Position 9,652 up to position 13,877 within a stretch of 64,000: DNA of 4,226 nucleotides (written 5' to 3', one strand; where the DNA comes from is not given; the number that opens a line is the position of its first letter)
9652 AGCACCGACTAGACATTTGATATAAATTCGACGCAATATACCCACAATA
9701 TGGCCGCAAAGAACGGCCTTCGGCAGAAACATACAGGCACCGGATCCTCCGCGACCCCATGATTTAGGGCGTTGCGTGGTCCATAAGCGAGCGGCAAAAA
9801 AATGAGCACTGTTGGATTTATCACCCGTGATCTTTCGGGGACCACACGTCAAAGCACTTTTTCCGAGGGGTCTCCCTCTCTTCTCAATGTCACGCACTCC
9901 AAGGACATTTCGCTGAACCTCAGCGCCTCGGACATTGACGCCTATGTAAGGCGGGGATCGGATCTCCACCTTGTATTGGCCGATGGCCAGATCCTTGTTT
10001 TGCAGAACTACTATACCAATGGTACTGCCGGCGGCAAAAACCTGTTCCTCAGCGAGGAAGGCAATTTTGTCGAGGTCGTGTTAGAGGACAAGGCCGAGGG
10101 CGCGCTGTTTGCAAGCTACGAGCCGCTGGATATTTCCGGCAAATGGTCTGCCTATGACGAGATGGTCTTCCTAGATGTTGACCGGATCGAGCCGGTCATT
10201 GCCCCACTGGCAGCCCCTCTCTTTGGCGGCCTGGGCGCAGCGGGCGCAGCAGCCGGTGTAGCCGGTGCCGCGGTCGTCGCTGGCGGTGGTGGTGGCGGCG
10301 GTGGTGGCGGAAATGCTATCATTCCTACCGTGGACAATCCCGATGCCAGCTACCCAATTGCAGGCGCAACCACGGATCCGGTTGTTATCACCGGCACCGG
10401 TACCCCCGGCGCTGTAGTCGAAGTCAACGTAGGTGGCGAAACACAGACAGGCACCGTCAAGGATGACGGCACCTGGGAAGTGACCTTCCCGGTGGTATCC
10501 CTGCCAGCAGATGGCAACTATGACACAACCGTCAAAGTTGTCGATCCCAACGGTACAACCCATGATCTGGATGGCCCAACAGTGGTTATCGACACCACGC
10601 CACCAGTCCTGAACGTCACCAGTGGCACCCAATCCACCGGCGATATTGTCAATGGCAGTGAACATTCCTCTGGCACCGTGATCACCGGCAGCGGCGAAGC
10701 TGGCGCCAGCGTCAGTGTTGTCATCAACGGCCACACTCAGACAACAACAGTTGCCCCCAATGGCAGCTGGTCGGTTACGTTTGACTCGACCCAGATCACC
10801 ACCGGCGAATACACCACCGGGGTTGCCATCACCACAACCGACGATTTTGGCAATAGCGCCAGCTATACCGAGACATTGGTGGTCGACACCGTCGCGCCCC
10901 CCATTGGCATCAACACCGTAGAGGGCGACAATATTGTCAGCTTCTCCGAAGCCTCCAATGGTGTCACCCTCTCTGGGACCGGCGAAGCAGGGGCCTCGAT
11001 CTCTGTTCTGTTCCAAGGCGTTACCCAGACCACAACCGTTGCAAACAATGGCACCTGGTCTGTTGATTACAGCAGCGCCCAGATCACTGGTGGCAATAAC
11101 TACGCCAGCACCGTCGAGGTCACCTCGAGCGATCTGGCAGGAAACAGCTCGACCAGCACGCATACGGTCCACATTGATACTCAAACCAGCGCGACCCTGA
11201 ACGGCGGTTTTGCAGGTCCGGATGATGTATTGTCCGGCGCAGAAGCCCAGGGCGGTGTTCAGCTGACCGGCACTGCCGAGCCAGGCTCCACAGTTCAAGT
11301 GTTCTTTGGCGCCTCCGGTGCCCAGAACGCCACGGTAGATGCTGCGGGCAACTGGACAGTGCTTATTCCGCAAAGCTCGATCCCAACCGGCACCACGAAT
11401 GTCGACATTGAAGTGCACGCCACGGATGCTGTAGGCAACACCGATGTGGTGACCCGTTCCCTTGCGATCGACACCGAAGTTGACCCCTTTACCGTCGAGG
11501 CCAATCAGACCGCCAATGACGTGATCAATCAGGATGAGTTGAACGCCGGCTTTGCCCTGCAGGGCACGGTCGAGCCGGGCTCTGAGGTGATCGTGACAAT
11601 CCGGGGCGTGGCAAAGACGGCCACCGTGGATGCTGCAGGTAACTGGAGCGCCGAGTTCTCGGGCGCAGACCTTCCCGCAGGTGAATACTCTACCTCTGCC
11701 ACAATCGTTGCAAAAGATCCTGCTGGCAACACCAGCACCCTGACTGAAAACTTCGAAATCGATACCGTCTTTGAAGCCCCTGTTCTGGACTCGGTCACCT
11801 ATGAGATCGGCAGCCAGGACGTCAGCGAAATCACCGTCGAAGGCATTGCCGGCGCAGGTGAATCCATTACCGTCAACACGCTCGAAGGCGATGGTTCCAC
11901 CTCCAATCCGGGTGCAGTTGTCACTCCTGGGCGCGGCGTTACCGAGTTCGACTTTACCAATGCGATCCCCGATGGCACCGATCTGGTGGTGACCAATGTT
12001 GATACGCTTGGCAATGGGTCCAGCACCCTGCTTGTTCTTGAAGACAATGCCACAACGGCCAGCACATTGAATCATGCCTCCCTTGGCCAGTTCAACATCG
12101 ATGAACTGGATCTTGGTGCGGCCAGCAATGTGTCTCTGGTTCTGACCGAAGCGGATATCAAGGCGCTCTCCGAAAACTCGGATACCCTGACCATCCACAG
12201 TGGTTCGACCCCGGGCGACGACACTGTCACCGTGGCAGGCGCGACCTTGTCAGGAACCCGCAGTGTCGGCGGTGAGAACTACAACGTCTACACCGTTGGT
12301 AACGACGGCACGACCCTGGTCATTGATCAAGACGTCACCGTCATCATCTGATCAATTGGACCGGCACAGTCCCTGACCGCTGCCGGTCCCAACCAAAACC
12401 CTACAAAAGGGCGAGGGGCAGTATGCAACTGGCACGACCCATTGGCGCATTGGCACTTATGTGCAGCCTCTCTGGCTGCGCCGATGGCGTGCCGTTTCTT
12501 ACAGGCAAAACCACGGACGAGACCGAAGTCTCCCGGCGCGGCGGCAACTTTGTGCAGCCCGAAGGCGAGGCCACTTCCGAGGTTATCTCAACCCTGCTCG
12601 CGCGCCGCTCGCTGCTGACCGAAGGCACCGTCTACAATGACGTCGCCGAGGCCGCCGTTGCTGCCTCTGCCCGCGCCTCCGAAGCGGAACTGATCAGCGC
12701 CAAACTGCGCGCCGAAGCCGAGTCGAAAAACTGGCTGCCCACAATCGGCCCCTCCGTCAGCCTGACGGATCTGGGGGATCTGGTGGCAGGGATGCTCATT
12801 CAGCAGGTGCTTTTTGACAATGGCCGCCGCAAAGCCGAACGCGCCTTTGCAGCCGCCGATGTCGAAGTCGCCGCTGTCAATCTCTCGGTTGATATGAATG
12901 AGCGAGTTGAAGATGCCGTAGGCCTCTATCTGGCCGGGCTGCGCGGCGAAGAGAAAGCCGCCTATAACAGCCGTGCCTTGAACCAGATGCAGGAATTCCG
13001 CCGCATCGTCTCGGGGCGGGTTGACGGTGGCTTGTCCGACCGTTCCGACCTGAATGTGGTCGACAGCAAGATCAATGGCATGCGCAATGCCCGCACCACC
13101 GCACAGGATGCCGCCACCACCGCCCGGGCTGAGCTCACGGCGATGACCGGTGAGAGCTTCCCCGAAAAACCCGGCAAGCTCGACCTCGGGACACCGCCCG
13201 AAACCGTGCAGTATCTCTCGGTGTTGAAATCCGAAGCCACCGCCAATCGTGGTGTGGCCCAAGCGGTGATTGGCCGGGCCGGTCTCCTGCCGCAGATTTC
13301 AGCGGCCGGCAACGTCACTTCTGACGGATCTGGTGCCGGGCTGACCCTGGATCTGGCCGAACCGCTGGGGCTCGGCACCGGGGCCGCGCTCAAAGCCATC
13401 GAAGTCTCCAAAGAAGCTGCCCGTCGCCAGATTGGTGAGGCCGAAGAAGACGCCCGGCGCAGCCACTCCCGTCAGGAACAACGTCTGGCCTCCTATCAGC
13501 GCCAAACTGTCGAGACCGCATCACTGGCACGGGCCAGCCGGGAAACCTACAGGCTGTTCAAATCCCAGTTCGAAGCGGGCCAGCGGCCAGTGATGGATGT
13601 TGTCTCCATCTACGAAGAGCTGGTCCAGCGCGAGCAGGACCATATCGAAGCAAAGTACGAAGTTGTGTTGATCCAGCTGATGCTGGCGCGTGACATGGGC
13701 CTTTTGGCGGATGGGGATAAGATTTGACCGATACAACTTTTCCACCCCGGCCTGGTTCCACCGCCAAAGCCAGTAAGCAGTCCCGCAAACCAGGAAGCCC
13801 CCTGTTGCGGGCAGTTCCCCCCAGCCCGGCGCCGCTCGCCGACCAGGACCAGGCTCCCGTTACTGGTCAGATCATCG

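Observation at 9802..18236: LapA-like T1SS adhesin cassette that pairs with a secreted trypsin-like protease instead of LapG/LapD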

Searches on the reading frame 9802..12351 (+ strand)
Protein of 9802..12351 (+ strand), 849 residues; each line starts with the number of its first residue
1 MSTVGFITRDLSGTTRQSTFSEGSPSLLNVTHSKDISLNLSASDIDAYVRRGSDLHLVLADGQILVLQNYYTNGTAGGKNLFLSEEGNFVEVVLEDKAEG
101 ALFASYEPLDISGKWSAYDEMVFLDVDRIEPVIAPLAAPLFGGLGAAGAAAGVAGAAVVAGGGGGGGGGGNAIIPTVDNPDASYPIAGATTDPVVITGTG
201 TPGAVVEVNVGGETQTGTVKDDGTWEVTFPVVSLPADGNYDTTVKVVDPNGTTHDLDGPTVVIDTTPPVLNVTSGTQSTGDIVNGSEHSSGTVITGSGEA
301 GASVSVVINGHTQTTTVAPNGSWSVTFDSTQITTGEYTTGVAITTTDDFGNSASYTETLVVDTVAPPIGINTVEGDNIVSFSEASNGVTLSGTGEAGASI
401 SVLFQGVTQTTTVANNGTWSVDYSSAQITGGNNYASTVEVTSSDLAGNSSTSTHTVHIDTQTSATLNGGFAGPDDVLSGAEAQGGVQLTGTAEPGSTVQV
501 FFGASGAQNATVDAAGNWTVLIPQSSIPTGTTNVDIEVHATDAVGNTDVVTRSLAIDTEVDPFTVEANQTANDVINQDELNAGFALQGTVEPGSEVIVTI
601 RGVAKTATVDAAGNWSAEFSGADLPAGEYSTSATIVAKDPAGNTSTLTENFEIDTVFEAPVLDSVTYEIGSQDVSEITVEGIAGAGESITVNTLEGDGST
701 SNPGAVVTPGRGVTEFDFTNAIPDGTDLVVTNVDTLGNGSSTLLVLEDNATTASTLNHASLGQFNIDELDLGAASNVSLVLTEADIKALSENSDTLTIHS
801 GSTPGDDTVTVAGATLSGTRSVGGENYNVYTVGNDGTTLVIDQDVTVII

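Call 8: search_protein_families(library=pfam, proteins=[window:9802-12351:+], max_evalue=0.01)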
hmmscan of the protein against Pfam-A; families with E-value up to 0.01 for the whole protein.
window:9802-12351:+ (849 aa): 5 families
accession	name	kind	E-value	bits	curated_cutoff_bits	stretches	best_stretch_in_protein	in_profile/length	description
PF17936.7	Big_6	-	5.5e-30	103.9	27.6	5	385-457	12-81/83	Bacterial Ig domain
PF19077.6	Big_13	-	4e-29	101.5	27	5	587-655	32-102/102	Bacterial Ig-like domain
PF22783.1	BapA_N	-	2.3e-07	30.9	27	1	28-96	22-92/123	BapA, prefix-like domain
PF13750.12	Big_3_3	-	6.5e-07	29.6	27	1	224-297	2-76/157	Bacterial Ig-like domain (group 3)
PF24619.1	Ig_SibA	-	0.0018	18.7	27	0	291-357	65-130/135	SibA-like, immunoglobulin-like domain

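Call 9: search_protein_families(library=ncbifam, proteins=[window:9802-12351:+], max_evalue=0.01)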
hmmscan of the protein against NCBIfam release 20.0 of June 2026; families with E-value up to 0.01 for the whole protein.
window:9802-12351:+ (849 aa): 3 families
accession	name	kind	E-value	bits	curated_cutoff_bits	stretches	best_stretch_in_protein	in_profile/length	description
NF033510.3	Ca_tandemer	repeat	5.7e-71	235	50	5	357-450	2-96/96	Ca2+-stabilized repeat-containing adhesin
NF012196.1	Ig_like_ice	domain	5e-21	74.6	50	4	343-433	1-103/108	Ig-like domain-containing protein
NF033677.1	biofilm_BapA_N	domain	8.3e-09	35.2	35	1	26-72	18-64/64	BapA prefix-like domain-containing protein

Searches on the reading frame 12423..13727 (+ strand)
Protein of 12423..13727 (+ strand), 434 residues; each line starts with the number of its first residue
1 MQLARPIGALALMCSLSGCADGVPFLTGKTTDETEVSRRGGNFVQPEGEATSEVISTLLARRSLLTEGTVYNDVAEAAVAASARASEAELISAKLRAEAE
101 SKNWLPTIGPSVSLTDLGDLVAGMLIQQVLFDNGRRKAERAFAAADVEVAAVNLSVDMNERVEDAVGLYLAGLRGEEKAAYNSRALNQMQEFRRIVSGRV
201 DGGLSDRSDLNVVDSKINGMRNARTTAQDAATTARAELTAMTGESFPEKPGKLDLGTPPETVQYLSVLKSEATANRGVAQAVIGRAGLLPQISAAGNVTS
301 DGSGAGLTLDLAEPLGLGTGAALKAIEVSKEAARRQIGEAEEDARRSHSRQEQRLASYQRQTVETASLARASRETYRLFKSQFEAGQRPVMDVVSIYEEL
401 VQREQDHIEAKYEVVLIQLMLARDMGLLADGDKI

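Call 8: search_protein_families(library=pfam, proteins=[window:12423-13727:+], max_evalue=0.01)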
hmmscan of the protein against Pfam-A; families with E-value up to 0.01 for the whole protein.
window:12423-13727:+ (434 aa): 1 family
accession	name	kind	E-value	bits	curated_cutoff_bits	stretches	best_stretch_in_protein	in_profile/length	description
PF02321.23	OEP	-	5.2e-22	79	22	2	264-426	12-187/187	Outer membrane efflux protein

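Call 9: search_protein_families(library=ncbifam, proteins=[window:12423-13727:+], max_evalue=0.01)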
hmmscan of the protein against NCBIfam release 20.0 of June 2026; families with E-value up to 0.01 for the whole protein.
window:12423-13727:+ (434 aa): 3 families
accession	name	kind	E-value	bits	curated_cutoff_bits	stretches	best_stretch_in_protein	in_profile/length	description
TIGR01844.1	type_I_sec_TolC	subfamily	3e-22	79.2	225.15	2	121-259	72-207/414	TolC family outer membrane protein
TIGR01845.1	outer_NodT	subfamily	0.0015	17.4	210.05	0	130-245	135-251/460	efflux transporter outer membrane subunit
NF007002.0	PRK09465.1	equivalog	0.0065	15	495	0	380-432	378-430/460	outer membrane channel protein TolC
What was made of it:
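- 12423..13727 (+): TolC-like outer-membrane factor with a lipoprotein-like N-terminus (LapE/BapD analogue). Pfam OEP 79 bits and a partial TIGR01844 match (calls 8, 9).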
